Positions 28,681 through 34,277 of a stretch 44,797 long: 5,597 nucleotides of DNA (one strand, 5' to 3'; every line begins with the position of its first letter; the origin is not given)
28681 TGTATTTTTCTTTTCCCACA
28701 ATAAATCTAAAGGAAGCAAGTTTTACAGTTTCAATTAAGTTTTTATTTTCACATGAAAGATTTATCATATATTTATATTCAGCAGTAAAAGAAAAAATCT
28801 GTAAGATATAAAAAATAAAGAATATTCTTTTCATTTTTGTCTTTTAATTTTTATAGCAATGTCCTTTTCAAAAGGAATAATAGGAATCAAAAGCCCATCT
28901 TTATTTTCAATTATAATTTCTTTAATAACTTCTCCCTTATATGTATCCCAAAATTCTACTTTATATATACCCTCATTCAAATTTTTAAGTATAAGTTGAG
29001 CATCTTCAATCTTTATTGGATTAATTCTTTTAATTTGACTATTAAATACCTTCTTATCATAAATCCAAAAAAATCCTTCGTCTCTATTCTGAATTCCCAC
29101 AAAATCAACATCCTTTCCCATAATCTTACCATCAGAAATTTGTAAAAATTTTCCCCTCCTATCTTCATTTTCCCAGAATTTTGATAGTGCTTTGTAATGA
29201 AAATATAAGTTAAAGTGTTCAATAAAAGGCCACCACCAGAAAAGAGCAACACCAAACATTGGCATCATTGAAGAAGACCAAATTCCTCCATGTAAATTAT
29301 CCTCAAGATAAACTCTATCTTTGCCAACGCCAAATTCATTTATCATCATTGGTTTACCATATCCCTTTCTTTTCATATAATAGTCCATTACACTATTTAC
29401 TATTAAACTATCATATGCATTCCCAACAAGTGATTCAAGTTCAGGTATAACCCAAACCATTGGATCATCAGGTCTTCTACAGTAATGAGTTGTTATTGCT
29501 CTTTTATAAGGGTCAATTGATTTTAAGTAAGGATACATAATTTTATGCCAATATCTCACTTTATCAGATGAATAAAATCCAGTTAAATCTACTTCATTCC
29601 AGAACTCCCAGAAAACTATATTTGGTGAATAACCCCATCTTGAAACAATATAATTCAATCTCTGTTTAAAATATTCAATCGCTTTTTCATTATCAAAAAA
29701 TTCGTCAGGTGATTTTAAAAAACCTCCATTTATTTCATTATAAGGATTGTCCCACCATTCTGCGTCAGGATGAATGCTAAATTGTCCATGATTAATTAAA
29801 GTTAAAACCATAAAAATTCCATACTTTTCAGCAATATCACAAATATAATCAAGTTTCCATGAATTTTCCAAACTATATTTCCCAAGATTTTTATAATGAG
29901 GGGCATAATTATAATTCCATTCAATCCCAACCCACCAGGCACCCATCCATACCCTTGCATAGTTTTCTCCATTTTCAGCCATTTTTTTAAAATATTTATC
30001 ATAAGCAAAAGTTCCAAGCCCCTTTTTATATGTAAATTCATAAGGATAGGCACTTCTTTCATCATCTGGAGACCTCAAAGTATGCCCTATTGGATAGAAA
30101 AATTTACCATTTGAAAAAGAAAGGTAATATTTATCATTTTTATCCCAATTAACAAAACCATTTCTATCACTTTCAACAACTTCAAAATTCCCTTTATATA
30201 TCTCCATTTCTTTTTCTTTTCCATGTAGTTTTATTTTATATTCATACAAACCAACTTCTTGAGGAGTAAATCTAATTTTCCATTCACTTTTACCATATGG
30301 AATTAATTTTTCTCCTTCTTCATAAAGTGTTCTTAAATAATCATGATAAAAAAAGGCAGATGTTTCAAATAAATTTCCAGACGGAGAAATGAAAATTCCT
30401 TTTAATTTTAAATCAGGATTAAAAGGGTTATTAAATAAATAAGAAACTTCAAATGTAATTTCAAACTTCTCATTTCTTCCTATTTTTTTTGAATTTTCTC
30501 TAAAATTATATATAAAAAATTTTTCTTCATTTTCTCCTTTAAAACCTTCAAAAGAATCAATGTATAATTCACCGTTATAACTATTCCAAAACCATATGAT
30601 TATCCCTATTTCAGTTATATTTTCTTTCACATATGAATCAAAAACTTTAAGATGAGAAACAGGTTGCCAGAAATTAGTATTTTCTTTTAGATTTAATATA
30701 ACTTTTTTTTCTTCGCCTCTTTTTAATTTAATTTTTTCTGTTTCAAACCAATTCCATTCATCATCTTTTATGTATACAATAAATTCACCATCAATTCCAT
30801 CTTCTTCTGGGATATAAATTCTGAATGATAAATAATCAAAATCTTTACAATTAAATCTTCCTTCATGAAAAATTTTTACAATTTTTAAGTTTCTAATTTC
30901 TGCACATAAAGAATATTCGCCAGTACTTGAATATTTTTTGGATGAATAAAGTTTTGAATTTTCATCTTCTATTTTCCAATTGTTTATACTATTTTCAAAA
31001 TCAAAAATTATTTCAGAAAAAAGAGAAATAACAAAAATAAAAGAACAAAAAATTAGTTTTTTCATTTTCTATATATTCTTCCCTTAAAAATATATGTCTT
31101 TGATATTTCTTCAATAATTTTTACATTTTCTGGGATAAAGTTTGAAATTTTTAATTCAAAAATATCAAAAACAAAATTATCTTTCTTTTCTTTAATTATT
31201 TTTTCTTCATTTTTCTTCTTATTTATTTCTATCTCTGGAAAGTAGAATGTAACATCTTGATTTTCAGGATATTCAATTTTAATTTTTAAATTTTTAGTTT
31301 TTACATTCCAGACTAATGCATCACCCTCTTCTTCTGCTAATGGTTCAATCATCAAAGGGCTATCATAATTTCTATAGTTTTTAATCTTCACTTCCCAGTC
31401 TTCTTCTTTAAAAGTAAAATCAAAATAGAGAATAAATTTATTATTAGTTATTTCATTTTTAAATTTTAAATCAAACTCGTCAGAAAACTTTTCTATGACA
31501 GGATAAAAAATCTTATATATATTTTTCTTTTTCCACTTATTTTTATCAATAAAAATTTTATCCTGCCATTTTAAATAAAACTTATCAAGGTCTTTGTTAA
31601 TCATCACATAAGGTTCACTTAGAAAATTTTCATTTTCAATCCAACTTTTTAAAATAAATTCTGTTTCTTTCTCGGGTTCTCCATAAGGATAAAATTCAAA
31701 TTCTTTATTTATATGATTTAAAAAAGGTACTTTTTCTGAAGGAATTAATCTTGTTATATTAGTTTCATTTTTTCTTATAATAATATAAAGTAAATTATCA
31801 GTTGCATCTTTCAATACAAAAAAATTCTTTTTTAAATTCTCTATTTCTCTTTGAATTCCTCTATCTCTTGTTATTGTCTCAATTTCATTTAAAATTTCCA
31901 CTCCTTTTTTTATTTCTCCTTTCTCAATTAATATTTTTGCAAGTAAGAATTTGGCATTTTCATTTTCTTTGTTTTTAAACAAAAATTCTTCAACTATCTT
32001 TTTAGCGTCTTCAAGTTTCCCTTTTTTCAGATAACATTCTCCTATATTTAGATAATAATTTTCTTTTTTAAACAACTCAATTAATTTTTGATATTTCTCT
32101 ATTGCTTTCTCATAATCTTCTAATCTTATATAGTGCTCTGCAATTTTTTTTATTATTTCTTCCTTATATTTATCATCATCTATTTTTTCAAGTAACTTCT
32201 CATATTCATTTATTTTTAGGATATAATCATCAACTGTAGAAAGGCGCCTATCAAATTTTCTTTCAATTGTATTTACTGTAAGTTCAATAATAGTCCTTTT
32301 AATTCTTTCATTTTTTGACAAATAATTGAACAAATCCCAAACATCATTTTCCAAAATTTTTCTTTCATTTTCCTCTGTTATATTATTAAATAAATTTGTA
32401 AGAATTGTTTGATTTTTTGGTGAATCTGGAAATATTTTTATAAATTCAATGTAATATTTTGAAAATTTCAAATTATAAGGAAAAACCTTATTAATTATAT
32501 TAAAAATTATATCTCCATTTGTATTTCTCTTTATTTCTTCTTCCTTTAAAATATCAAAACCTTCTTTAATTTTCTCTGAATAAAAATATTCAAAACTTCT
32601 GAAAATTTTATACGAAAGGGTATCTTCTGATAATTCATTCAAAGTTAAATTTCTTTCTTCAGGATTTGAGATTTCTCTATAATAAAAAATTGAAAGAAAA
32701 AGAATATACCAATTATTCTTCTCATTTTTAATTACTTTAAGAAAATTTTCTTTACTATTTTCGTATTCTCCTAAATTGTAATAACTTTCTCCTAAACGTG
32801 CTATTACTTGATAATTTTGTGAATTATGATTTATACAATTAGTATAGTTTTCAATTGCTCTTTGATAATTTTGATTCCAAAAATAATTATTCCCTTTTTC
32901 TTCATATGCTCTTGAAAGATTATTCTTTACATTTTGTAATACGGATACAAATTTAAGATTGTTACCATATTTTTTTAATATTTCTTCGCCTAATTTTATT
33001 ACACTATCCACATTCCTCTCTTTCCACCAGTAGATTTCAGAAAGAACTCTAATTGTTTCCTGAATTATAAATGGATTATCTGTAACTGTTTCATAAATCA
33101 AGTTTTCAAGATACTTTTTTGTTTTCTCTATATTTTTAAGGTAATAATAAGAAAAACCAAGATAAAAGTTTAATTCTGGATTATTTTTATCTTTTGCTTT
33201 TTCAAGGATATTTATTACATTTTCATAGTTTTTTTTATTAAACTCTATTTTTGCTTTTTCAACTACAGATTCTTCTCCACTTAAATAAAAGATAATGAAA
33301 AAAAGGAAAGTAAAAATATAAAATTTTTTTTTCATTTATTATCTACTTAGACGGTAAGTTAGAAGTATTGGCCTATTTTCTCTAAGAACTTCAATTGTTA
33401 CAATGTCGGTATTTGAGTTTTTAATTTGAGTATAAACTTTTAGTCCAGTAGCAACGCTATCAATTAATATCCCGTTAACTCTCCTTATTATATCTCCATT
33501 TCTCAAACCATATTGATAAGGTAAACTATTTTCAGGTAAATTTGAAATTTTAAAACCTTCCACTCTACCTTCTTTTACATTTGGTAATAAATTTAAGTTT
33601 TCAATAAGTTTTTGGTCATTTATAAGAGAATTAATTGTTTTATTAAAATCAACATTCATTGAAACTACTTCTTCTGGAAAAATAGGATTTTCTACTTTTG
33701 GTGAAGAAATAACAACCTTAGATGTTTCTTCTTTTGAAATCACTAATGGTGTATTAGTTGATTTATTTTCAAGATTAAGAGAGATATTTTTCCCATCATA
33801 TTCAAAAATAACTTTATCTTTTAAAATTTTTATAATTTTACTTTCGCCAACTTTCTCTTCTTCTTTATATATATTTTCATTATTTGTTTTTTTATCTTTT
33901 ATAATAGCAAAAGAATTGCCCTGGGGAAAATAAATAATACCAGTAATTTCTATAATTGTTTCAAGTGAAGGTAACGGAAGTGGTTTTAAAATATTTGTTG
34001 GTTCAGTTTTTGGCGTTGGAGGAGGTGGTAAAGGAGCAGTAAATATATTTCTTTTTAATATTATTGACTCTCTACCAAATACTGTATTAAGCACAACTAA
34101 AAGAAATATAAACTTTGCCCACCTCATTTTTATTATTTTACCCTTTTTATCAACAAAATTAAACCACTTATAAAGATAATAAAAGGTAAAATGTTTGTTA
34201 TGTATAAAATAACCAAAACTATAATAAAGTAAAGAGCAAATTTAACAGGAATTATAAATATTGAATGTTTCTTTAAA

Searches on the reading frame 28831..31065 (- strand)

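Call 7: search_protein_families(library=pfam, max_evalue=0.001, proteins=[window:28831-31065:-])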
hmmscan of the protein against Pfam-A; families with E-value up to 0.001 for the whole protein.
window:28831-31065:- (744 aa): 2 families
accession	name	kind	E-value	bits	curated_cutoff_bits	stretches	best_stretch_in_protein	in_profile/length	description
PF16586.11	DUF5060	-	1.5e-08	35.2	27.2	1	199-279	6-68/70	Domain of unknown function (DUF5060)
PF21253.3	Mann_GBD_bact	-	4.5e-05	24.1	27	1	21-127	1-112/143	Mannanase, galactose-binding domain-like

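Call 32: search_protein_families(library=ncbifam, max_evalue=0.01, proteins=[window:28831-31065:-])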
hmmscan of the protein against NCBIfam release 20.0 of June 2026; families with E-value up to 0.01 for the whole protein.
window:28831-31065:- (744 aa): 0 families

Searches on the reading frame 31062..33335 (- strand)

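Call 7: search_protein_families(library=pfam, max_evalue=0.001, proteins=[window:31062-33335:-])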
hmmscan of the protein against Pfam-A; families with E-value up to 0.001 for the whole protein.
window:31062-33335:- (757 aa): 18 families
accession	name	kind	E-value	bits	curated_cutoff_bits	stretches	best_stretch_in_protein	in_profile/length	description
PF07719.23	TPR_2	-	1e-16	60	27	0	398-423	7-32/34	Tetratricopeptide repeat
PF14559.12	TPR_19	-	1.1e-16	61.4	25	1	436-490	2-56/68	Tetratricopeptide repeat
PF13174.12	TPR_6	-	3.6e-13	49.6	26.3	0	180-204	5-29/33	Tetratricopeptide repeat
PF13181.12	TPR_8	-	2.9e-11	43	25.7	0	177-207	3-33/34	Tetratricopeptide repeat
PF12895.13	ANAPC3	-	5e-11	43.2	27.2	1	407-484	4-81/82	Anaphase-promoting complex, cyclosome, subunit 3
PF00515.34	TPR_1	-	4.9e-09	36.1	27.8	0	142-174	2-34/34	Tetratricopeptide repeat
PF13424.12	TPR_12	-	5.8e-09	36.5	30.1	1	397-450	8-70/77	Tetratricopeptide repeat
PF13428.12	TPR_14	-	9.7e-08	32.4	23.5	0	428-468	4-44/44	Tetratricopeptide repeat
PF13432.12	TPR_16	-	4.8e-07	30.6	32.7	0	398-444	3-50/65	Tetratricopeptide repeat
PF25068.1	ARM_TT21_4th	-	5.2e-06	27.2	30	1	395-486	2-100/153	Tetratricopeptide repeat protein 21 forth ARM domain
PF23914.1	TPR_CcmH_CycH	-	3.6e-05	24.1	42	0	155-202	101-148/158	Cytochrome c-type biogenesis protein H TPR domain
PF25058.1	ARM_TT21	-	4.3e-05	24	27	1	418-487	50-122/155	Tetratricopeptide repeat protein 21 ARM repeat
PF25064.1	ARM_TT21_5th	-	6.8e-05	23.6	27.8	0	152-205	12-64/117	TT21 fifth ARM repeats domain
PF13176.12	TPR_7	-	6.9e-05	23.1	27.9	0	398-421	5-28/36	Tetratricopeptide repeat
PF25575.1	TPR_BSK1_C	-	7.8e-05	23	42.2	0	125-185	28-87/118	Serine/threonine-protein kinase BSK1-like, TPR repeats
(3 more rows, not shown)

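Call 32: search_protein_families(library=ncbifam, max_evalue=0.01, proteins=[window:31062-33335:-])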
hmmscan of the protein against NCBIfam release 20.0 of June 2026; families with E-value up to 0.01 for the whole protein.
window:31062-33335:- (757 aa): 17 families
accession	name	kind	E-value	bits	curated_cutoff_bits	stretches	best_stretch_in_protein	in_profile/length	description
TIGR02917.1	PEP_TPR_lipo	equivalog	1.7e-17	62.6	312.2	3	377-486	687-797/899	XrtA/PEP-CTERM system TPR-repeat protein PrsT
NF040959.1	MamA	equivalog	9.2e-17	61.2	200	2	92-203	54-167/204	magnetosome protein MamA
TIGR02552.1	LcrH_SycD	equivalog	4.8e-12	45.8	104.8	2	390-468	50-129/136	SycD/LcrH family type III secretion system chaperone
NF053607.1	CHU_0125_OmpA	equivalog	1.2e-11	43.9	620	2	7-89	5-91/639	CHU_0125 family OmpA-like outer membrane integrity protein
TIGR02521.1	type_IV_pilW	equivalog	1.3e-10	41.2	154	2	137-208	27-98/234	type IV pilus biogenesis/stability protein PilW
NF008756.0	PRK11788.1-4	equivalog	5.3e-08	32.3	474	1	378-524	126-277/389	lipopolysaccharide assembly protein LapB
TIGR02795.1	tol_pal_ybgF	equivalog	1.6e-07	31.9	90.1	1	142-207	3-71/119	tol-pal system protein YbgF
NF008755.0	PRK11788.1-3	equivalog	4.9e-07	29.4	430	1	379-488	128-243/388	lipopolysaccharide assembly protein LapB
NF047371.1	FlcA_CTERM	equivalog_domain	5.1e-07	28.5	300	1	28-212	320-510/646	periplasmic flagellar collar protein FlcA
NF008757.0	PRK11788.1-5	equivalog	7.2e-07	28.7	363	1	385-488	134-243/388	lipopolysaccharide assembly protein LapB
NF033920.0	C39_PA2778_fam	equivalog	1.5e-05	24.5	150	0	395-483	159-248/255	PA2778 family cysteine peptidase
NF052400.1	M48_BAM_BepA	equivalog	1.9e-05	23.6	570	1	374-485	322-435/483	beta-barrel assembly-enhancing protease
NF008753.0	PRK11788.1-1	equivalog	0.00019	20.7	395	1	379-509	127-263/389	lipopolysaccharide assembly protein LapB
NF052304.1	CdsG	equivalog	0.00053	20.2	170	1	409-491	24-109/133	CdsG family type III secretion system protein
TIGR04332.1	gamma_Glu_sys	subfamily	0.0016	17.7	100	0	394-495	202-300/307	poly-gamma-glutamate system protein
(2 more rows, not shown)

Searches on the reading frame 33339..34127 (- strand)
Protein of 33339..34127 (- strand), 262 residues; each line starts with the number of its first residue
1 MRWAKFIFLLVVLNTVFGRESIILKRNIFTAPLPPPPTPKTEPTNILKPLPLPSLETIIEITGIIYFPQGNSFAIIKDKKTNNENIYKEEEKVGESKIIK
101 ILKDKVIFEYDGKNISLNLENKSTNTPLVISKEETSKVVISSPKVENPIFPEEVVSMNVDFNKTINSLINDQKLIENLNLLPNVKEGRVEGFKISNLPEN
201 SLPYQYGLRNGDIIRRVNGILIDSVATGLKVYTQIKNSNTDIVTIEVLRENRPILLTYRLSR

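Call 7: search_protein_families(library=pfam, max_evalue=0.001, proteins=[window:33339-34127:-])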
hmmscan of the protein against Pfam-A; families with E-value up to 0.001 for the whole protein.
window:33339-34127:- (262 aa): 2 families
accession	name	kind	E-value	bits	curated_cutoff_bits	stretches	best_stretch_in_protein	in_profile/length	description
PF00595.29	PDZ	-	0.00069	20.4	23.2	0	184-247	16-80/81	PDZ domain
PF11356.14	T2SSC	-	0.00071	19.9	27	0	23-119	49-141/141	Type II secretion system protein C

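Call 32: search_protein_families(library=ncbifam, max_evalue=0.01, proteins=[window:33339-34127:-])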
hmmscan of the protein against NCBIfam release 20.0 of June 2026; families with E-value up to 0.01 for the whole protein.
window:33339-34127:- (262 aa): 7 families
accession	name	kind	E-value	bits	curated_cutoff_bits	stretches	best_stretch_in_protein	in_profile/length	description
NF041515.1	GspC_delta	equivalog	6.5e-30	104.9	150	1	22-259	60-309/311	type II secretion system protein GspC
TIGR01713.1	typeII_sec_gspC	equivalog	1.4e-17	64.1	101.6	1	59-245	83-246/259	type II secretion system protein GspC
NF041616.1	T2SS_C_SYNERG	exception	1.4e-08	34.5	200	1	86-259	118-294/296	type II secretion system protein GspC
NF007242.0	PRK09681.1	equivalog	8e-06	25.1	561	1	46-218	112-278/319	type II secretion system protein GspC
TIGR02037.1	degP_htrA_DO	subfamily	0.0005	19.1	416.2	1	183-256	361-432/434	Do family serine endopeptidase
NF041199.1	trx7_PDZ_seleno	equivalog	0.00061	18.8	300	1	200-258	330-388/390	Trx7/PDZ domain-containing (seleno)protein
NF041521.1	HhoA_HhoB_HtrA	equivalog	0.0013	18.1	450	1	137-257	221-328/335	HhoA/HhoB/HtrA family serine endopeptidase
